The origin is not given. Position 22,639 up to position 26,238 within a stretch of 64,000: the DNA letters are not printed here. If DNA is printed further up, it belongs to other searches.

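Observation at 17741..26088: A 1681-aa VirB10 and an adjacent 1099-aa partner are both built from the same degenerate module of about 10 residues (about 2000 aa in total)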

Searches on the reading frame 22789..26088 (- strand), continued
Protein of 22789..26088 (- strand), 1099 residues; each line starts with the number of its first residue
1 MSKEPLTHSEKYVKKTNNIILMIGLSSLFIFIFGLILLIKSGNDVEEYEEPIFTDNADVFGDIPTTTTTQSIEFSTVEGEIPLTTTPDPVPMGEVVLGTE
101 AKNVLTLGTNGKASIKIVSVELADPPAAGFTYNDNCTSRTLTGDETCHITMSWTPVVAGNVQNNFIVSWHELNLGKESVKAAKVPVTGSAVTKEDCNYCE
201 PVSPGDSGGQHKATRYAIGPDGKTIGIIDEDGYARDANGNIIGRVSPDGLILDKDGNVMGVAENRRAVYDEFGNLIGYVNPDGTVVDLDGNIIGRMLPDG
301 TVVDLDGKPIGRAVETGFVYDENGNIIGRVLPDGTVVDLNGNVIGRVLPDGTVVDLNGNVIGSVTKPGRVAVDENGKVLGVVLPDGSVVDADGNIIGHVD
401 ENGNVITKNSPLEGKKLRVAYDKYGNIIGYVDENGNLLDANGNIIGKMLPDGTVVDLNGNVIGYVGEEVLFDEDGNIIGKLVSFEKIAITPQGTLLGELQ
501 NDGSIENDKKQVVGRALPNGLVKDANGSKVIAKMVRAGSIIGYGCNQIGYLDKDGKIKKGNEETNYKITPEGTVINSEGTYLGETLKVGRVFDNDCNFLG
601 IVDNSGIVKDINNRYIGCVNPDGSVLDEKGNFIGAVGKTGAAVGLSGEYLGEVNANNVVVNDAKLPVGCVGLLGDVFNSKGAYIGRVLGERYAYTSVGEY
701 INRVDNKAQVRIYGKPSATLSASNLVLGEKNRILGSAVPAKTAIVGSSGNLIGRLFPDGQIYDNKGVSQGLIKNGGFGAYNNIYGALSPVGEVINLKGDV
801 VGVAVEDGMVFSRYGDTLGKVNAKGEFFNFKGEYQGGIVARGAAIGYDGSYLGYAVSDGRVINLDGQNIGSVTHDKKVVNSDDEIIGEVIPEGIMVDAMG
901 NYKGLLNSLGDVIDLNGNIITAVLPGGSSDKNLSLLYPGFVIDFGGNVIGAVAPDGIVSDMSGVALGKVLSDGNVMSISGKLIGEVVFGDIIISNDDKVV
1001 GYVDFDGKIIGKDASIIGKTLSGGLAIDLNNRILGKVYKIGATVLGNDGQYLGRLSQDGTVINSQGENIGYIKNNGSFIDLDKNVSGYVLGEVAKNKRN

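Call 32: find_encoding_contigs(protein=P0167, flank=10000, max_places=3)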
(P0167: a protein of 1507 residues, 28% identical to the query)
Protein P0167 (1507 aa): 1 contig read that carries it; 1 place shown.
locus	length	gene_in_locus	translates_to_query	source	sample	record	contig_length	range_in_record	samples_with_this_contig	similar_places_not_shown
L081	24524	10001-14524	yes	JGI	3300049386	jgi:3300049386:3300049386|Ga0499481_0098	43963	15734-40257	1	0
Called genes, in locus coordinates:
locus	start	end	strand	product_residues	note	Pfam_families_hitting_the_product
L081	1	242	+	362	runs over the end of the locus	PF13609:Porin_4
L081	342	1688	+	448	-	PF01029:NusB, PF13649:Methyltransf_25 (faint), PF01189:Methyltr_RsmB-F, PF13847:Methyltransf_31 (faint)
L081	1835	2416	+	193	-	PF08645:PNK3P, PF13242:Hydrolase_like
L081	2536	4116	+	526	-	PF02776:TPP_enzyme_N, PF00205:TPP_enzyme_M, PF02775:TPP_enzyme_C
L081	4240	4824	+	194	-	PF04143:Sulf_transp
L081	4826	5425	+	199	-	PF20398:DUF6691 (weak), PF04143:Sulf_transp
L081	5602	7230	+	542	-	PF13541:ChlI, PF00493:MCM, PF00158:Sigma54_activat (faint), PF01078:Mg_chelatase, PF07728:AAA_5, PF13335:Mg_chelatase_C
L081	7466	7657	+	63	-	-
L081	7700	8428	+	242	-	PF04335:VirB8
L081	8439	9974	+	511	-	PF03524:CagX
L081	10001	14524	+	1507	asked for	PF12396:DUF3659 (faint), PF21784:Bflower (faint), PF21785:Bflower_2, PF03743:TrbI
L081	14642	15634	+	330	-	PF00437:T2SSE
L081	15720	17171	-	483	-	PF00749:tRNA-synt_1c, PF19269:Anticodon_2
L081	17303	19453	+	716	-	PF13567:DUF4131, PF03772:Competence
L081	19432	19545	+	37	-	-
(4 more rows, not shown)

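Call 40: predict_structure(alignment_id=A2)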
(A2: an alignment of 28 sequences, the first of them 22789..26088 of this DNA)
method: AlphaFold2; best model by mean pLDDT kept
length: 1099 residues; sequences in the alignment: 28
mean_pLDDT: 76.5   pTM: 0.68
mean pLDDT of the five models: 76.5, 74.1, 72.7, 71.5, 71.3
residues with pLDDT >= 90: 297; 70-90: 531; 50-70: 128; < 50: 143
segments of 3 or more residues with pLDDT < 50: 1-15, 40-97, 158-160, 172-211, 408-416, 467-476, 1096-1099
pLDDT, mean of each block of 10 residues (from residue 1): 35 47 77 65 36 32 34 35 33 41 65 70 66 76 69 58 64 38 30 33 34 71 79 79 77 78 81 76 79 81 79 78 68 73 75 72 79 76 77 69 56 49 58 71 76 76 59 49 84 89 84 84 83 89 89 85 88 88 88 85 83 85 87 85 86 82 81 87 90 89 83 74 85 90 89 92 91 90 92 91 91 91 92 91 90 93 93 92 89 91 91 91 89 91 92 90 89 89 92 91 93 88 90 92 86 90 88 91 88 48
secondary structure, 60 per line:
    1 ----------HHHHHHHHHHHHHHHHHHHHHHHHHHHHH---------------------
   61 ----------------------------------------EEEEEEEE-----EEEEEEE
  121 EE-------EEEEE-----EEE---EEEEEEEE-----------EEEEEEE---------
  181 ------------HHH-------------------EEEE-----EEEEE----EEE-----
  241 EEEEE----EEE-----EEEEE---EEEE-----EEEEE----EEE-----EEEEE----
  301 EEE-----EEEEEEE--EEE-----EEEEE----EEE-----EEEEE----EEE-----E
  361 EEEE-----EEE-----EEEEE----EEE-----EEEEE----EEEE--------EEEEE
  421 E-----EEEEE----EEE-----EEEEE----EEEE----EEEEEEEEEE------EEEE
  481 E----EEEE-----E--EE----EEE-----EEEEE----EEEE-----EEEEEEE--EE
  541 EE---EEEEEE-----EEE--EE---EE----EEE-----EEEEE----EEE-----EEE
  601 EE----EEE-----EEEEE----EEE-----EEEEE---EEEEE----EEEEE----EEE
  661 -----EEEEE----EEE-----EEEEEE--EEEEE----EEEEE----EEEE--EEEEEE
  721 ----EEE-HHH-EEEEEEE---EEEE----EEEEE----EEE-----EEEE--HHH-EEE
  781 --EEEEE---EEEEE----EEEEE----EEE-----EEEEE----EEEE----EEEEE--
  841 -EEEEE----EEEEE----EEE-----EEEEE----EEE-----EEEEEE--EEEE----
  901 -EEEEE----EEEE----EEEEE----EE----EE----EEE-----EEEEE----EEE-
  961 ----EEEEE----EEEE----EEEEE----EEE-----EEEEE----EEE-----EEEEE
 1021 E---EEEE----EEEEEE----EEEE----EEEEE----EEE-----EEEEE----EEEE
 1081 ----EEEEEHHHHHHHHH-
elements in order (helices of 4 or more, strands of 3 or more residues): H11-39 E101-108 E114-122 E130-134 E140-142 E146-153 E165-171 E215-218 E224-228 E233-235 E241-245 E250-252 E258-262 E266-269 E275-279 E284-286 E292-296 E301-303 E309-315 E318-320 E326-330 E335-337 E343-347 E352-354 E360-364 E370-372 E378-382 E387-389 E395-399 E404-407 E416-421 E427-431 E436-438 E444-448 E453-456 E461-470 E477-481 E486-489 E504-506 E512-516 E521-524 E530-536 E539-542 E546-551 E557-559 E573-575 E581-585 E590-592 E598-602 E607-609 E615-619 E624-626 E632-636 E640-644 E649-653 E658-660 E666-670 E675-677 E683-688 E691-695 E700-704 E709-712 E715-720 E725-727 E733-739 E743-746 E751-755 E760-762 E768-771 E778-780 E783-787 E791-795 E800-804 E809-811 E817-821 E826-829 E834-838 E842-846 E851-855 E860-862 E868-872 E877-879 E885-890 E893-896 E902-906 E911-914 E919-923 E940-942 E948-952 E957-959 E965-969 E974-977 E982-986 E991-993 E999-1003 E1008-1010 E1016-1021 E1025-1028 E1033-1038 E1043-1046 E1051-1055 E1060-1062 E1068-1072 E1077-1080 E1085-1089 H1090-1098

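Call 44: fold_search(model_id=the predicted structure, library=pdb)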
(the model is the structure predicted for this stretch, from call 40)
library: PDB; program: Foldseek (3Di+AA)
matches with E <= 10: 805; with E <= 0.001: 0
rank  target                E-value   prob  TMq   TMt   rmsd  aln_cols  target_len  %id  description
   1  8tx1                  4.0e-03  0.06  0.06  0.04  49.8       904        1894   12  Characterization of the Chlamydomonas Flagellar Mastigoneme Filament Structure at 3.6A (released 2023-10-25)
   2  8jxi_A                6.5e-03  0.07  0.08  0.08  27.0       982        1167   11  rat megalin RAP complex wingB (released 2024-06-19)
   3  7sqc_2A               1.3e-02  0.98  0.07  0.10  26.9       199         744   12  Ciliary C1 central pair apparatus isolated from Chlamydomonas reinhardtii (released 2022-04-13)
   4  7som_J                1.8e-02  1.00  0.06  0.10   5.9        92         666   16  Ciliary C2 central pair apparatus isolated from Chlamydomonas reinhardtii (released 2022-04-13)
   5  7n6g_3J               2.0e-02  1.00  0.06  0.17   4.4        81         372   17  C1 of central pair (released 2022-05-18)
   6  6bqm                  2.4e-02  1.00  0.06  0.14   3.6        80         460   20  Secreted serine protease VesC from Vibrio cholerae (released 2018-11-28)
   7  7sqc_M1               2.7e-02  1.00  0.07  0.12   5.0        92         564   18  Ciliary C1 central pair apparatus isolated from Chlamydomonas reinhardtii (released 2022-04-13)
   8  1m1s                  3.9e-02  1.00  0.06  0.47   5.5        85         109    7  Structure of WR4, a C.elegans MSP family member (released 2003-07-29)
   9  2ys4_MODEL_1_A        3.9e-02  1.00  0.07  0.45  13.2       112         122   12  Solution structure of the N-terminal PapD-like domain of HYDIN protein from human (released 2008-04-08)
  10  9ijj_L                4.1e-02  1.00  0.07  0.27   3.9        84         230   18  In situ structure of the central apparatus in mouse sperm axoneme. (released 2025-06-04)
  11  2bvu_A                4.1e-02  1.00  0.06  0.46   5.6        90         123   10  D83R mutant of Asaris suum major sperm protein (MSP) (released 2006-10-25)
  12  1msp_A                4.1e-02  1.00  0.06  0.45   9.9       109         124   11  MAJOR SPERM PROTEIN, ALPHA ISOFORM (RECOMBINANT), PH 4.6 (released 1996-12-07)
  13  5fr3                  4.1e-02  0.06  0.06  0.08  24.7       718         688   10  X-ray crystal structure of aggregation-resistant protective antigen of Bacillus anthracis (mutant S559L T576E) (released 2016-01-27)
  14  1msp_B                5.1e-02  1.00  0.06  0.46   5.4        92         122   11  MAJOR SPERM PROTEIN, ALPHA ISOFORM (RECOMBINANT), PH 4.6 (released 1996-12-07)
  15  6fvi                  5.4e-02  1.00  0.06  0.41   2.9        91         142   18  ASH / PapD-like domain of human CEP192 (PapD-like domain 7) (released 2019-03-20)
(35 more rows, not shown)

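Call 79: search_dna_similar(query=window:22789-26088:-, collection=plasmids, mode=protein, max_rows=10, max_evalue=0.00001)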
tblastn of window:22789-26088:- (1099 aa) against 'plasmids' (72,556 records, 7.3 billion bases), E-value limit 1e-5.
Records with a match: 5; places in all: 5; records where one place covers at least 80% of the query: 0.
Best place of each record, by identity: <60% 5.
By first word of the organism name: Burkholderia 3; Oscillatoria 1; Paraburkholderia 1.
By predicted mobility (MOB-suite, as given by PLSDB): non-mobilizable 3; conjugative 2.
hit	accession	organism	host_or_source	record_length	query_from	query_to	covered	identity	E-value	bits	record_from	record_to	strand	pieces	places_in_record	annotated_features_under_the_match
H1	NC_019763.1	Oscillatoria nigro-viridis PCC 7112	-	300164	222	483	24%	23.6%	8e-7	61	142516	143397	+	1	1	putative Ig domain-containing protein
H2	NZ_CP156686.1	Burkholderia stagnalis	Bacterial cells,soils collected in ...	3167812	236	483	23%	24.5%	5e-7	62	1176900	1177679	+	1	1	none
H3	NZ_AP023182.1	Paraburkholderia sp. PGU19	Physopelta gutta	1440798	232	472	22%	25.1%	1e-8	67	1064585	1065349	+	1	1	record has no annotation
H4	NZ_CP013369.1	Burkholderia ubonensis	soil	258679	270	478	19%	28.0%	2e-7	63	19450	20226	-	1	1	RHS repeat-associated core domain-containing protein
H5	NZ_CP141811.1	Burkholderia thailandensis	Homo sapiens,tissue sample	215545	269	468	18%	28.8%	3e-8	66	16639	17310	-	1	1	RHS repeat-associated core domain-containing protein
